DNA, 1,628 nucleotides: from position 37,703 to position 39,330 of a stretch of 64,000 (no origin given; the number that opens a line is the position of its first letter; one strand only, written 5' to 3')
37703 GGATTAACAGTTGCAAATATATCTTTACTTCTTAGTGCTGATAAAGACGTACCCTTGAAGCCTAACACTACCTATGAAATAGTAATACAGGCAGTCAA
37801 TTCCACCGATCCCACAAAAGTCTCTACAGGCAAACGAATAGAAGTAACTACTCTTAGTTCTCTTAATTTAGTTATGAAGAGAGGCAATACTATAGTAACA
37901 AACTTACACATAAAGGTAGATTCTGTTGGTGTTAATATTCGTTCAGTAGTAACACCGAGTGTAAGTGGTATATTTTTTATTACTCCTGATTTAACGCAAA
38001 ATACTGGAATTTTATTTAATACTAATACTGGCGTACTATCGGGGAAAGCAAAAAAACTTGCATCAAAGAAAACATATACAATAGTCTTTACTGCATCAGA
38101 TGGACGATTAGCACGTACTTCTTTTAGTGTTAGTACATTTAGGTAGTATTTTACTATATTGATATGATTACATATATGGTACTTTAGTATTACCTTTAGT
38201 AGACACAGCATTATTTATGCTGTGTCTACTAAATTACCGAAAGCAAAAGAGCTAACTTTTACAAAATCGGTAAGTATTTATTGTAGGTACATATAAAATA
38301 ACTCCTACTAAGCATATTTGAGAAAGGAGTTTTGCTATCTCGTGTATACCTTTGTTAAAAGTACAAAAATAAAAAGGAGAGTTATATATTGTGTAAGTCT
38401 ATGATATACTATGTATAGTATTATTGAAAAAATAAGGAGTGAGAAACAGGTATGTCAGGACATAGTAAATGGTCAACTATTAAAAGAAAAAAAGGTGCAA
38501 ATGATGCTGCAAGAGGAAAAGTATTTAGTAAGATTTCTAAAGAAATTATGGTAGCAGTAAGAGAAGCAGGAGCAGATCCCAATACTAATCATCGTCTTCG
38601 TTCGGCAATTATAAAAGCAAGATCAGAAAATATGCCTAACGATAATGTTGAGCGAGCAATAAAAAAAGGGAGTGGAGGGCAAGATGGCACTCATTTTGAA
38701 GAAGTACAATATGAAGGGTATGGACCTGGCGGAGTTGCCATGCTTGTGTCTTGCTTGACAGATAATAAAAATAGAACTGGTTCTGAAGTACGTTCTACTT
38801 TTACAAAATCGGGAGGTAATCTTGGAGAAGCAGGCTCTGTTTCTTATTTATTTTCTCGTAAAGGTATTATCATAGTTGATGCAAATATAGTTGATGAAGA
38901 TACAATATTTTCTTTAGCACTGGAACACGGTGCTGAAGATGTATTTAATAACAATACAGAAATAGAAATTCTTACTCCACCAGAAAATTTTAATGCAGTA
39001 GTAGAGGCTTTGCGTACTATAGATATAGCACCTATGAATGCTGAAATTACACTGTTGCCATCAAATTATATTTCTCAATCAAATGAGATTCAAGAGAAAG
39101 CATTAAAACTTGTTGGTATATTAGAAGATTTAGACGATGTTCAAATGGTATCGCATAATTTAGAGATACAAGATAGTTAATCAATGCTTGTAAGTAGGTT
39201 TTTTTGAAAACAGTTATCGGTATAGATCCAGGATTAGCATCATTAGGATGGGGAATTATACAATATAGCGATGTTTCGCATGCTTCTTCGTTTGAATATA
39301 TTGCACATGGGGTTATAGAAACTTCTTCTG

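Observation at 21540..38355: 17-kb paralogous FN3-repeat lipoprotein locus with shared 5'/3' modules: candidate surface contingency or antigenic-variation system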

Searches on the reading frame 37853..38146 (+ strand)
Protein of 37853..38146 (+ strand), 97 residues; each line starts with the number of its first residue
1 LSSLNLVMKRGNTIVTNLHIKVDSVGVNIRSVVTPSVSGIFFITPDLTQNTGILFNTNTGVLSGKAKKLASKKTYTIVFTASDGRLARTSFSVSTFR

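Call 64: search_protein_families(library=pfam, proteins=[window:37853-38146:+], max_evalue=0.01)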
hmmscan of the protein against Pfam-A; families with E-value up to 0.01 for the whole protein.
window:37853-38146:+ (97 aa): 1 family
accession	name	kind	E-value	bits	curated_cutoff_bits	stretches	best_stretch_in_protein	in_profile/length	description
PF05345.18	He_PIG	-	0.0003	21.6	24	1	51-91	50-89/96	Putative Ig domain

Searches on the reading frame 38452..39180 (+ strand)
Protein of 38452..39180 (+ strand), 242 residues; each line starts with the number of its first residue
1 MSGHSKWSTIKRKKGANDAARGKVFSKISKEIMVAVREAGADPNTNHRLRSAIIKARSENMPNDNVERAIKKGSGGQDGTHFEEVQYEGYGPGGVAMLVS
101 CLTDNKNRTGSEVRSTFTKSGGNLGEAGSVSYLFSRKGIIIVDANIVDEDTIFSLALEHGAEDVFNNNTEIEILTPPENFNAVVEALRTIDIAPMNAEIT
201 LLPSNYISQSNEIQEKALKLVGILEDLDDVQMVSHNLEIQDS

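Call 16: find_encoding_contigs(protein=window:38452-39180:+, flank=10000, max_places=10)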
Protein window:38452-39180:+ (242 aa): no gene with exactly this product is on record in the collection.

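Call 17: find_related_loci(query=window:38452-39180:+, collection=genome_contigs, flank=10000)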
Query window:38452-39180:+ (242 aa) in genome_contigs; peptide patterns used: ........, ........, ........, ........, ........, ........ (x = any residue, [..] = any of these).
128 stretches matched a pattern; 59 encode a relative of the query (tblastn E <= 1e-3); 59 distinct loci.
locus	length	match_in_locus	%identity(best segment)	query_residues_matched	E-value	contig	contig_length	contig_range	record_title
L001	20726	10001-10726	99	1-242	5e-162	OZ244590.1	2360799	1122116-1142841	MAG: Spirochaetia bacterium isolate 705df54a-ddaa-426a-8d3a-ad0adee4af1d genome assembly, chromosome: 1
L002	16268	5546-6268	56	1-241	2e-84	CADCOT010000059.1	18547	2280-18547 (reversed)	MAG: uncultured Spirochaetales bacterium isolate RUG14846 genome assembly, contig: RUG14846_asm_59, whole genome shotgun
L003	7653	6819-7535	55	1-239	2e-82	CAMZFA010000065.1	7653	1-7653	MAG TPA_asm: uncultured Spirochaetales bacterium isolate SRR10912534_bin.16_metaWRAP_v1.3_MAG genome assembly, contig: E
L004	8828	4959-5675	53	1-239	1e-80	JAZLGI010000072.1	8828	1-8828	MAG: Sphaerochaetaceae bacterium isolate T1900044997_TA20190059.MAGScoT_cleanbin_000051 SGB_4257_k141_2285633, whole gen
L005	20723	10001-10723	51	1-241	3e-80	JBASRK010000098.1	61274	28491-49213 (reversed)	MAG: Candidatus Acidiferrales bacterium isolate MFD13528_ilm_asm_bin23 k127_104042, whole genome shotgun sequence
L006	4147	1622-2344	50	1-241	1e-80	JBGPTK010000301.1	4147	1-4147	MAG: Terriglobia bacterium isolate OBJ1_062018_110_70 k141_319610_length_4147_cov_39.9581, whole genome shotgun sequence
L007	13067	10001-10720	53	1-239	9e-80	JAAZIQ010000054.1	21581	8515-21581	MAG: Bacillota bacterium isolate AS20ysBPTH_65 64623_AS20, whole genome shotgun sequence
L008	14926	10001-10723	50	1-241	7e-80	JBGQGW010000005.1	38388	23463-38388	MAG: Terriglobia bacterium isolate OBJ2_061818_090_18 k141_2231226_length_38388_cov_14.2414, whole genome shotgun sequen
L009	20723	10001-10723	49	1-241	6e-79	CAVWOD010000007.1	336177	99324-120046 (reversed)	MAG: uncultured Acidobacteriota bacterium isolate MFD09286.bin.2.15 genome assembly, contig: contig_30631, whole genome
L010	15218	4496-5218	50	1-241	8e-79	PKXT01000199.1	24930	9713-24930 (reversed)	MAG: Acidobacteria bacterium isolate palsa_278 73.20120500_P24.19_contig_1089, whole genome shotgun sequence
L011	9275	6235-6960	49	1-242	7e-78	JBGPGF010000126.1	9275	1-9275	MAG: Terriglobia bacterium isolate OBJ_0618_7090110_49 k141_4366568_length_9275_cov_14.5282, whole genome shotgun sequen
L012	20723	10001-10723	50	1-242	7e-77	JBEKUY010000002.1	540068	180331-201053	MAG: Candidatus Acidiferrales bacterium isolate SPRUCE 592 SPRUCE_592_2, whole genome shotgun sequence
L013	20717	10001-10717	51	1-239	2e-75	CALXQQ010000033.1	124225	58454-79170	MAG: uncultured Alphaproteobacteria bacterium isolate E19__bin341 genome assembly, contig: E19__k127_4689275, whole geno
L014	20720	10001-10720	50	1-239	1e-74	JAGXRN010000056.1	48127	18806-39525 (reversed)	MAG: Dethiobacter sp. isolate CROMO_A_105 c_000000706937, whole genome shotgun sequence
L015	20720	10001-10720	51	1-239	1e-74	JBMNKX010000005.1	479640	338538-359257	MAG: Bacillota bacterium isolate SBF912LR0HQ0172 contig_55559, whole genome shotgun sequence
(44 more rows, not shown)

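Call 77: find_homologous_proteins(query=window:38452-39180:+, max_evalue=1e-60)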
Query window:38452-39180:+ (242 aa): 6779 proteins with E <= 1e-60 among 8000 candidates; the best 120 are listed.
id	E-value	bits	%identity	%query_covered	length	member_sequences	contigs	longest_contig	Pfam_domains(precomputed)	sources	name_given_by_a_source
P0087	9.0e-153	524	100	100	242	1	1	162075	PF01709.27,PF20772.3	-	-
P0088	2.3e-151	520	99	100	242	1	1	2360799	PF01709.27,PF20772.3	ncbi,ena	-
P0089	8.5e-132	456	86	100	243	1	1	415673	PF01709.27,PF20772.3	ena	-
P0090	1.4e-106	373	72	100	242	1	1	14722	PF01709.27,PF20772.3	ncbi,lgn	-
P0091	8.2e-106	371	71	100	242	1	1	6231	PF01709.27,PF20772.3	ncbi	-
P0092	1.2e-87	311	60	99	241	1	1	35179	PF01709.27,PF20772.3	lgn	-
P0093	1.1e-85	305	61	100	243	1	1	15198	PF01709.27,PF20772.3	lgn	-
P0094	4.9e-85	303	61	100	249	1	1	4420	PF01709.27,PF20772.3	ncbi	ncbi:MAG: YebC/PmpR family DNA-binding transcriptional regulator [Spirochaetia bacterium]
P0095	5.2e-85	303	60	98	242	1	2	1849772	PF01709.27,PF20772.3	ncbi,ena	-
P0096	3.7e-84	300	59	99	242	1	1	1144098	PF01709.27,PF20772.3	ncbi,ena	-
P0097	5.3e-84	299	59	100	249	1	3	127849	PF01709.27,PF20772.3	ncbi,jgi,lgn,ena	jgi:YebC/PmpR family DNA-binding regulatory protein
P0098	9.5e-84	298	59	100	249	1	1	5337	PF01709.27,PF20772.3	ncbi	-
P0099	1.1e-83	298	61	100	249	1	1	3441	PF01709.27,PF20772.3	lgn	-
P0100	1.4e-83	298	59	100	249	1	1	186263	PF01709.27,PF20772.3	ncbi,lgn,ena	-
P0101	2.8e-83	297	59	100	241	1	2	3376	PF01709.27,PF20772.3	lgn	-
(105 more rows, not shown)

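Call 78: find_encoding_contigs(protein=P0089, flank=10000, max_places=3)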
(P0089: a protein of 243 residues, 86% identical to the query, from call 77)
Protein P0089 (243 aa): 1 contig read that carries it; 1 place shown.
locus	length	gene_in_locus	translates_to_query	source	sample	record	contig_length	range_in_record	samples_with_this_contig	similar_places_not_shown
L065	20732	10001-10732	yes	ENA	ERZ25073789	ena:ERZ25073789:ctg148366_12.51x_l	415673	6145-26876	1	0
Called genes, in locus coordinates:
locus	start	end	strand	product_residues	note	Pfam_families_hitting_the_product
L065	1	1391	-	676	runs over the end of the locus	PF03816:LytR_cpsA_psr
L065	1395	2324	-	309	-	PF00763:THF_DHG_CYH, PF02882:THF_DHG_CYH_C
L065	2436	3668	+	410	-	PF00709:Adenylsucc_synt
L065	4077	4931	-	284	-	PF00459:Inositol_P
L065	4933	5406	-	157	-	PF01668:SmpB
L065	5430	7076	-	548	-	PF08308:PEGA, PF03781:FGE-sulfatase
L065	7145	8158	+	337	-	PF10502:Peptidase_S26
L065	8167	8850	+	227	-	-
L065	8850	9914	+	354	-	-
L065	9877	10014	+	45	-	-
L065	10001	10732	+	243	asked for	PF20772:TACO1_YebC_N, PF01709:Transcrip_reg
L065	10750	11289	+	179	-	PF02075:RuvC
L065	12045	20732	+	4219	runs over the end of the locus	PF00041:fn3 (weak), PF13306:LRR_5, PF13415:Beta-prop_FBX42, PF24681:Kelch_KLHDC2_KLHL20_DRC7, PF24981:Beta-prop_ATRN-LZTR1, PF25852:DUF6242_C, PF13415:Beta-prop_FBX42, PF24681:Kelch_KLHDC2_KLHL20_DRC7, +6 more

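Call 79: find_encoding_contigs(protein=P0090, flank=10000, max_places=3)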
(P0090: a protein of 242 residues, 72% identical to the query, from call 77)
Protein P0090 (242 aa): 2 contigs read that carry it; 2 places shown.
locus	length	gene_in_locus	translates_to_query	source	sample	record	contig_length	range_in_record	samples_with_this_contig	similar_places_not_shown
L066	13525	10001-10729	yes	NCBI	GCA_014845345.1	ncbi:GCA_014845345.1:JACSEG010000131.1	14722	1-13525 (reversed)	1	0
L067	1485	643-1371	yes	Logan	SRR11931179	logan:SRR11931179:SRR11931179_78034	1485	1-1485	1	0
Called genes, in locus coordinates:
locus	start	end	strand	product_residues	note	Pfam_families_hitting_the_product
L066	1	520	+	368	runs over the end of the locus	PF00348:polyprenyl_synt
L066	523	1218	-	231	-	PF01174:SNO, PF07685:GATase_3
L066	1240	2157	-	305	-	PF01680:SOR_SNZ, PF05690:ThiG (weak)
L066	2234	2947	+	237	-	PF01168:Ala_racemase_N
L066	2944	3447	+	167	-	-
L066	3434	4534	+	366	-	PF00849:PseudoU_synth_2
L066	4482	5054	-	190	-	-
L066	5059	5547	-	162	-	PF13599:Pentapeptide_4 (faint)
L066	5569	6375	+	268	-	PF01177:Asp_Glu_race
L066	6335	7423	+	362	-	PF03193:RsgA_GTPase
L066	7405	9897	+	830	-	PF00488:MutS_V, PF01713:Smr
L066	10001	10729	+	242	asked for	PF20772:TACO1_YebC_N, PF01709:Transcrip_reg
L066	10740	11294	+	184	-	PF02075:RuvC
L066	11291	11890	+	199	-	PF01330:RuvA_N, PF14520:HHH_5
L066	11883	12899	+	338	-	PF05496:RuvB_N, PF01078:Mg_chelatase (faint), PF07728:AAA_5 (weak), PF13401:AAA_22 (faint), PF00004:AAA, PF17864:AAA_lid_4, PF05491:WHD_RuvB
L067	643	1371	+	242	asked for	PF20772:TACO1_YebC_N, PF01709:Transcrip_reg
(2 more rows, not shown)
